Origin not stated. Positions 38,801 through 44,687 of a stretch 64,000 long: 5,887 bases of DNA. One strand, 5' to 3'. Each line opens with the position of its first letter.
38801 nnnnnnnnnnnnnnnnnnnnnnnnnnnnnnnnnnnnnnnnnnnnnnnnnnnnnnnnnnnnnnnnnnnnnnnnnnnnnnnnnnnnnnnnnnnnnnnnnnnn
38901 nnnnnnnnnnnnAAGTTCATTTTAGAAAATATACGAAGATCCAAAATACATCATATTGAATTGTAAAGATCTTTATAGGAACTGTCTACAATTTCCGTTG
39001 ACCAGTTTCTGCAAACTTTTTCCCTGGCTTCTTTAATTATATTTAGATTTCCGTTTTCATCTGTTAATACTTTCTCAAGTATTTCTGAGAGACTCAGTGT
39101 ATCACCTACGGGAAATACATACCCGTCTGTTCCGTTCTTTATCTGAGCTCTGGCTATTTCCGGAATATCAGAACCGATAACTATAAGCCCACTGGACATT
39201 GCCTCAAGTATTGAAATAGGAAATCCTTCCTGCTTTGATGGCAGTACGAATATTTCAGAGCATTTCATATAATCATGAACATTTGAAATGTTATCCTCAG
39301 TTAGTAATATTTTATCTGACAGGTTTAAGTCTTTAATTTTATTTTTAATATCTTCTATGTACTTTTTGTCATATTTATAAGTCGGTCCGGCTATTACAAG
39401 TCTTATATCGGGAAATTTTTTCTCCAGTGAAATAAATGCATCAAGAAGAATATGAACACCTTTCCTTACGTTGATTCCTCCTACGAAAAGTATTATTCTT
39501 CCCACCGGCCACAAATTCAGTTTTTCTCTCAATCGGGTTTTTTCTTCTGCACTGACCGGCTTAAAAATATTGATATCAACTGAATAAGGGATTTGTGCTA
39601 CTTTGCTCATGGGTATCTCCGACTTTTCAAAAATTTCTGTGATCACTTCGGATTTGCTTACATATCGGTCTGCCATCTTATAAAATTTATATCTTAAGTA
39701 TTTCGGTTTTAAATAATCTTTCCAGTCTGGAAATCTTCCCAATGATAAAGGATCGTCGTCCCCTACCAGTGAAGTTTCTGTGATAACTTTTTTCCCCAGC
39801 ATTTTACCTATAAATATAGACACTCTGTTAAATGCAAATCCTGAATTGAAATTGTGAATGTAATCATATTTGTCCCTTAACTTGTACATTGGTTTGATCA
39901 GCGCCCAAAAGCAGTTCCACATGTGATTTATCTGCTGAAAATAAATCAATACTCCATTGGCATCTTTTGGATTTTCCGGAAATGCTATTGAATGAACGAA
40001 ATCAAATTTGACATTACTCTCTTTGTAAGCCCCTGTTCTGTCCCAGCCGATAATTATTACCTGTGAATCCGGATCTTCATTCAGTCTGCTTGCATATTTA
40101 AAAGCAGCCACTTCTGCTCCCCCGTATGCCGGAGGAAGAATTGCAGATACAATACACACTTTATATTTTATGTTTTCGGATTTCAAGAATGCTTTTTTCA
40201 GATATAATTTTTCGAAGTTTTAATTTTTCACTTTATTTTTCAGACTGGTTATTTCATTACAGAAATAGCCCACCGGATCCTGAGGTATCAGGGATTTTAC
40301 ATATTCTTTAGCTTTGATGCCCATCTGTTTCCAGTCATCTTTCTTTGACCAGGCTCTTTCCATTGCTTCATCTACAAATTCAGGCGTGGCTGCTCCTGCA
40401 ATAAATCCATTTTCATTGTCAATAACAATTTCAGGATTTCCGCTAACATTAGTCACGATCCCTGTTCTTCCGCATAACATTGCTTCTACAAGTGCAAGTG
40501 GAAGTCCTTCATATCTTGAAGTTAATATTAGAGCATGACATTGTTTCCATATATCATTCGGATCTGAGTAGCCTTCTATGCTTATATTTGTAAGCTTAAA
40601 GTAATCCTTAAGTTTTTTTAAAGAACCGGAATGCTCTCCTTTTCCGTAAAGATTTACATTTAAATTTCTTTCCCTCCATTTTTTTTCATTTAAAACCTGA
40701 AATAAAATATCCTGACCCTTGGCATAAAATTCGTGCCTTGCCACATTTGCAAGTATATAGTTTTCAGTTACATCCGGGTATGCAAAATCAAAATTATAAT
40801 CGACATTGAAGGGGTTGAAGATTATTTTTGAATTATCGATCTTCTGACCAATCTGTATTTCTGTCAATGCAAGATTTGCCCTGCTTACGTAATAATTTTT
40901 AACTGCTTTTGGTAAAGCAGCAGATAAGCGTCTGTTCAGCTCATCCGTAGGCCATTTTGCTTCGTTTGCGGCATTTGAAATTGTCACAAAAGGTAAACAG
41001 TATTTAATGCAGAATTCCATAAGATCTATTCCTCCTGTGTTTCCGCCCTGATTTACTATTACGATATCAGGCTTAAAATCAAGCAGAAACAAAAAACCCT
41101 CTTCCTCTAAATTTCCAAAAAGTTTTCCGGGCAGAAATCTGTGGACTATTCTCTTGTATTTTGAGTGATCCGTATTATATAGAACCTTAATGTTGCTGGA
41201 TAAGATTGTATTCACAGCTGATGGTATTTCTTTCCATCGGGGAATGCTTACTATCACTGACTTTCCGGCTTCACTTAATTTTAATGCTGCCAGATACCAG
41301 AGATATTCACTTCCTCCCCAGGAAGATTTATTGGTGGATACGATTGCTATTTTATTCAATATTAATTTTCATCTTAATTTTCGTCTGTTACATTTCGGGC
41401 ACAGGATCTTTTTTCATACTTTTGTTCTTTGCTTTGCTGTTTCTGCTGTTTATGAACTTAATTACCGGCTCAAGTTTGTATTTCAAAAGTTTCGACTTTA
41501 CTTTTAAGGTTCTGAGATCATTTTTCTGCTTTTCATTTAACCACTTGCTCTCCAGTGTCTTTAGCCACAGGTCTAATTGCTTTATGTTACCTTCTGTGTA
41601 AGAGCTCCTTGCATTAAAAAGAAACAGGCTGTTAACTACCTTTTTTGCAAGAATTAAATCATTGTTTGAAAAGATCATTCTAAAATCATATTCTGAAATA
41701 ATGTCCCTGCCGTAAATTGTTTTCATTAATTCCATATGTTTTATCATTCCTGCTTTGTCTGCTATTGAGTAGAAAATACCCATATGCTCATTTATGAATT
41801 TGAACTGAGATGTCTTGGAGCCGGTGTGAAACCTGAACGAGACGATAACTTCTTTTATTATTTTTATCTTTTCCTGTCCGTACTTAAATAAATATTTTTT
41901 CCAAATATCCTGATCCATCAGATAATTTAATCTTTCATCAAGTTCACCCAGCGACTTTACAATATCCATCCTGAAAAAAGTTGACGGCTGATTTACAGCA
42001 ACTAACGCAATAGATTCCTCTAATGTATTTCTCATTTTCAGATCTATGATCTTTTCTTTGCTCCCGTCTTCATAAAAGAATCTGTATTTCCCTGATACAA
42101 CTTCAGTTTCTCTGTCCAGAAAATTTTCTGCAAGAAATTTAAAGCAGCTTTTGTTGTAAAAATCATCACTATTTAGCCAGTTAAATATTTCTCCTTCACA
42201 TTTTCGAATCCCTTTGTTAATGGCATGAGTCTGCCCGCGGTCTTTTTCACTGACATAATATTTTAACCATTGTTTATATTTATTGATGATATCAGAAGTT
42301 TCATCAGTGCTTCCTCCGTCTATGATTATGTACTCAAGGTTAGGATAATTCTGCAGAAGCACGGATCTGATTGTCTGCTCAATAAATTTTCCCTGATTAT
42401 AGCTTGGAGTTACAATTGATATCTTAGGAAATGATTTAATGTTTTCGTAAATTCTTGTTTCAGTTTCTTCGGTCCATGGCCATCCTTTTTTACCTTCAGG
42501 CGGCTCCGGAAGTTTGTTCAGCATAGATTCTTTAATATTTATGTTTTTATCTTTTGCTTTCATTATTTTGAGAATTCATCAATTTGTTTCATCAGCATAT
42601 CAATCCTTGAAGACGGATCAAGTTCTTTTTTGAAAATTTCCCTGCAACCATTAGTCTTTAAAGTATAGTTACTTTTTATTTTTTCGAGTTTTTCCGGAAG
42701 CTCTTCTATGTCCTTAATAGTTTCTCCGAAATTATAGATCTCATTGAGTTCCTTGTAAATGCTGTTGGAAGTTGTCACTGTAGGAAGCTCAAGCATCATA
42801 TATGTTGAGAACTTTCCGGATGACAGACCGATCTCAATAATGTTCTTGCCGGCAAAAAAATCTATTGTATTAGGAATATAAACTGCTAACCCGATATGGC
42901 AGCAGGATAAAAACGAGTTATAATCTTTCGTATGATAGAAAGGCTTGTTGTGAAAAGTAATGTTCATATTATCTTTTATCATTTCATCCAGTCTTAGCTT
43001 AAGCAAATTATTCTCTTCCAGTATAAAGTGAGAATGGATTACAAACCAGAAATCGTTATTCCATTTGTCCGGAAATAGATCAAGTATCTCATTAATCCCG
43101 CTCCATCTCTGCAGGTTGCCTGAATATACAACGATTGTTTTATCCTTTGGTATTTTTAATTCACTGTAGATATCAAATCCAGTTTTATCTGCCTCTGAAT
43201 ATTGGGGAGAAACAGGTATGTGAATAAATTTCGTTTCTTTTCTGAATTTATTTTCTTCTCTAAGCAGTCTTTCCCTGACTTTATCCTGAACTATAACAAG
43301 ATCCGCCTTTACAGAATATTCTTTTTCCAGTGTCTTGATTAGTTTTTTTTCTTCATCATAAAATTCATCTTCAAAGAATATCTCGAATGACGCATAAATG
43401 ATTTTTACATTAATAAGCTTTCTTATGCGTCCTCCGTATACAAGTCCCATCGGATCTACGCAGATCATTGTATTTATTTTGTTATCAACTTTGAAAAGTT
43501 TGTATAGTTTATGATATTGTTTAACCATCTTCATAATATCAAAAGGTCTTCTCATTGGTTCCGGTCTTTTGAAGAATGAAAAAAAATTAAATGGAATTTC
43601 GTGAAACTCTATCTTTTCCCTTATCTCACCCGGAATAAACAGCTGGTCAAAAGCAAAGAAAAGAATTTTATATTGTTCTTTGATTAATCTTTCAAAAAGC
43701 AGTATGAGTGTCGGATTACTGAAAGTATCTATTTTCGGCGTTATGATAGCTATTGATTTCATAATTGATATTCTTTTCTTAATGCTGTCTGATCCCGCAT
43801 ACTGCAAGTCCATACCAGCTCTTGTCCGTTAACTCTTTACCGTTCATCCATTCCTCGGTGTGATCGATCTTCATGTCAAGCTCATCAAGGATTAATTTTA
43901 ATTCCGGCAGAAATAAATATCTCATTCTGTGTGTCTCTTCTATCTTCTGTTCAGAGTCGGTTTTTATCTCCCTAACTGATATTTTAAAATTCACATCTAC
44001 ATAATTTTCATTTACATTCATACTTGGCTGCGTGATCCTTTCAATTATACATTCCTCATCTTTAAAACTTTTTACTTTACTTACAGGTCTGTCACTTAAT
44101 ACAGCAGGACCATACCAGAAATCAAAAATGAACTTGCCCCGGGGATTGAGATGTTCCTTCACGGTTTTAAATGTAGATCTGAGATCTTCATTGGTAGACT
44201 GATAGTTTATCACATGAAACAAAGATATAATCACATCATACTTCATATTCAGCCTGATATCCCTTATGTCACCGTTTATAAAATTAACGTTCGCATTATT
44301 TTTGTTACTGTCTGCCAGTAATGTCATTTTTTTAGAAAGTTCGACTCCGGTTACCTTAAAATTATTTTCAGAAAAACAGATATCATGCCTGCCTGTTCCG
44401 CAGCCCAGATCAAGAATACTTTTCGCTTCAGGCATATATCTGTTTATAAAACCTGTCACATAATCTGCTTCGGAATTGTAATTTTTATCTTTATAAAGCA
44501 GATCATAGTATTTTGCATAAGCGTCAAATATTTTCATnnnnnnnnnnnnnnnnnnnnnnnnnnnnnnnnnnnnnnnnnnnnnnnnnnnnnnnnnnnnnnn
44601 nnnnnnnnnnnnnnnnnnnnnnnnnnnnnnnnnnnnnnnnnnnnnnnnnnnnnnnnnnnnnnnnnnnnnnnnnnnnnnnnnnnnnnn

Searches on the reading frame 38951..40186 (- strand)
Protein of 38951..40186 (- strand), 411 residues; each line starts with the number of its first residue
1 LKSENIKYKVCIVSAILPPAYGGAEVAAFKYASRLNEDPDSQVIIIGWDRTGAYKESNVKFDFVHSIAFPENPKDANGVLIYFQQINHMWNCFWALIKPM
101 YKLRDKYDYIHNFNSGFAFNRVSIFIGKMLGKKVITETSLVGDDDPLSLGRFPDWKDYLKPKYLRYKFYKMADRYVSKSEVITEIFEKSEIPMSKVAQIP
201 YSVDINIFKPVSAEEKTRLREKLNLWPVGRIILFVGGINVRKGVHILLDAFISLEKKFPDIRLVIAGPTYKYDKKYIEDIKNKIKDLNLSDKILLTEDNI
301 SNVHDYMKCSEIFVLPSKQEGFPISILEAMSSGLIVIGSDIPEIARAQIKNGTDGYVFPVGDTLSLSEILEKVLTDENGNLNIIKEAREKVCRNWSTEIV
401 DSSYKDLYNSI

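Call 7: search_protein_families(library=pfam, proteins=[window:38951-40186:-], max_evalue=0.001)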
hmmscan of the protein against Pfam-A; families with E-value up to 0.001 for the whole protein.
window:38951-40186:- (411 aa): 3 families
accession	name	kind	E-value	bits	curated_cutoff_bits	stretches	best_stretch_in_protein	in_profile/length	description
PF00534.26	Glycos_transf_1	-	1.6e-34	119.4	26.4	1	217-389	3-171/172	Glycosyl transferases group 1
PF13692.12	Glyco_trans_1_4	-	3.9e-28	98.9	27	1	230-376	2-142/142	Glycosyl transferases group 1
PF20706.3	GT4-conflict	-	0.00011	21.8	26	1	231-334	199-306/385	Family 4 Glycosyltransferase in conflict systems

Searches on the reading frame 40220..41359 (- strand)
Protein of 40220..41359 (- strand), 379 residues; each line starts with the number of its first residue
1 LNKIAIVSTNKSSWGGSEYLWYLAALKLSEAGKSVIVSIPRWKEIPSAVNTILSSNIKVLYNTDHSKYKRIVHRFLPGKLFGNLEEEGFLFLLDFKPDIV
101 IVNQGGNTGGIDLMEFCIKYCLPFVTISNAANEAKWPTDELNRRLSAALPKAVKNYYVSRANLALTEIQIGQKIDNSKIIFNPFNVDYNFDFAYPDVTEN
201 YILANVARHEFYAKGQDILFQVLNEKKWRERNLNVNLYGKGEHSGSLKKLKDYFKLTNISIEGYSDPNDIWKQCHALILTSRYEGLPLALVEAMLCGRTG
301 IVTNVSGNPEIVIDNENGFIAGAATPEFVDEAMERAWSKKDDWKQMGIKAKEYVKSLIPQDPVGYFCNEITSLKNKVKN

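Call 7: search_protein_families(library=pfam, proteins=[window:40220-41359:-], max_evalue=0.001)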
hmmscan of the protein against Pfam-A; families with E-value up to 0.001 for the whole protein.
window:40220-41359:- (379 aa): 2 families
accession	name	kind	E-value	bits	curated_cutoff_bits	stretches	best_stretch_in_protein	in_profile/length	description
PF00534.26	Glycos_transf_1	-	4e-21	75.7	26.4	1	198-352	13-171/172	Glycosyl transferases group 1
PF13692.12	Glyco_trans_1_4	-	6.6e-20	72.3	27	1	203-335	4-138/142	Glycosyl transferases group 1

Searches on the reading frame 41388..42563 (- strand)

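Call 7: search_protein_families(library=pfam, proteins=[window:41388-42563:-], max_evalue=0.001)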
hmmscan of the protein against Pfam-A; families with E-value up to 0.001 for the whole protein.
window:41388-42563:- (391 aa): 3 families
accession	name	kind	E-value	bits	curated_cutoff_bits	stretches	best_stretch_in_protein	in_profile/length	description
PF00535.33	Glycos_transf_2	-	3.5e-28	99.1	23.3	1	49-171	1-126/168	Glycosyl transferase family 2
PF10111.15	Glyco_tranf_2_2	-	3.4e-09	37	27.3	1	50-142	2-100/276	Glycosyltransferase like family 2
PF13641.12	Glyco_tranf_2_3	-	1e-06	29.4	27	1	46-158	1-121/230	Glycosyltransferase like family 2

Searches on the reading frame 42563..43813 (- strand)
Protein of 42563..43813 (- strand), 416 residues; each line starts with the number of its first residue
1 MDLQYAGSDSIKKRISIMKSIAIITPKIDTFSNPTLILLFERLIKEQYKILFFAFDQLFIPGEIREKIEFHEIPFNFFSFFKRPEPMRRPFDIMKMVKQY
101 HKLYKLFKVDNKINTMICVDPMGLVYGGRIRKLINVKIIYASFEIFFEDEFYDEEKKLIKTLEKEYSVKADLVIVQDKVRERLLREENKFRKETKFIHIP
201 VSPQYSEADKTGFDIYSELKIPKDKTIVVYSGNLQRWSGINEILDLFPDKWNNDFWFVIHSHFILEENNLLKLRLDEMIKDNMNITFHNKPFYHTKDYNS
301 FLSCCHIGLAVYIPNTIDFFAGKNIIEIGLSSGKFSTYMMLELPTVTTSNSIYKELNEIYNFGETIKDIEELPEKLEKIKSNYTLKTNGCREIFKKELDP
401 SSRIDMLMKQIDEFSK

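Call 7: search_protein_families(library=pfam, proteins=[window:42563-43813:-], max_evalue=0.001)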
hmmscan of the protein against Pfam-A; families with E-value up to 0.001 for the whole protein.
window:42563-43813:- (416 aa): 1 family
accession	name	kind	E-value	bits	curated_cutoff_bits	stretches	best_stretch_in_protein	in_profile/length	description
PF00534.26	Glycos_transf_1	-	0.00026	21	26.4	0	218-288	8-80/172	Glycosyl transferases group 1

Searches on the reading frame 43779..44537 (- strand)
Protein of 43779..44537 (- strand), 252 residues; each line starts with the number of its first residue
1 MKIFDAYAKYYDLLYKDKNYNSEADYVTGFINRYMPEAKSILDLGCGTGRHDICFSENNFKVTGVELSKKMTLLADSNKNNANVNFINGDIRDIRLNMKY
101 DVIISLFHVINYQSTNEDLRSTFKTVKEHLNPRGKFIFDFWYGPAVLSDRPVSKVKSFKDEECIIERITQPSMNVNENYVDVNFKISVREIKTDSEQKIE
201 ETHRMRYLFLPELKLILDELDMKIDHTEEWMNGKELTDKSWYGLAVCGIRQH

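Call 7: search_protein_families(library=pfam, proteins=[window:43779-44537:-], max_evalue=0.001)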
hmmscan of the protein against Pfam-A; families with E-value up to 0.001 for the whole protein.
window:43779-44537:- (252 aa): 10 families
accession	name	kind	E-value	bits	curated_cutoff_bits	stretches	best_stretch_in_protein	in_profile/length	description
PF13649.12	Methyltransf_25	-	3.3e-16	60.2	27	1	41-134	1-97/97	Methyltransferase domain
PF08241.18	Methyltransf_11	-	6.8e-13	49.5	21.2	1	42-138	1-95/95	Methyltransferase domain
PF13847.12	Methyltransf_31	-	2.6e-11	43.8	27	1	38-139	4-110/145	Methyltransferase domain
PF08242.18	Methyltransf_12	-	4.7e-11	43.7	30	1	42-136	1-98/98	Methyltransferase domain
PF13489.12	Methyltransf_23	-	5.6e-11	42.9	27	1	31-140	13-118/164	Methyltransferase domain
PF05401.17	NodS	-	4.7e-07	30.3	24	1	37-138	43-144/201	Nodulation protein S (NodS)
PF03848.20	TehB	-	1.1e-06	28.7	20.4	1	40-134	33-128/193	Tellurite resistance protein TehB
PF05175.20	MTS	-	1.3e-06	28.6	23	1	24-137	16-137/170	Methyltransferase small domain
PF01728.25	FtsJ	-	1.4e-06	28.8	24.1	1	36-145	20-144/181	FtsJ-like methyltransferase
PF01209.24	Ubie_methyltran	-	0.00094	19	20.1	0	2-127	11-144/233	ubiE/COQ5 methyltransferase family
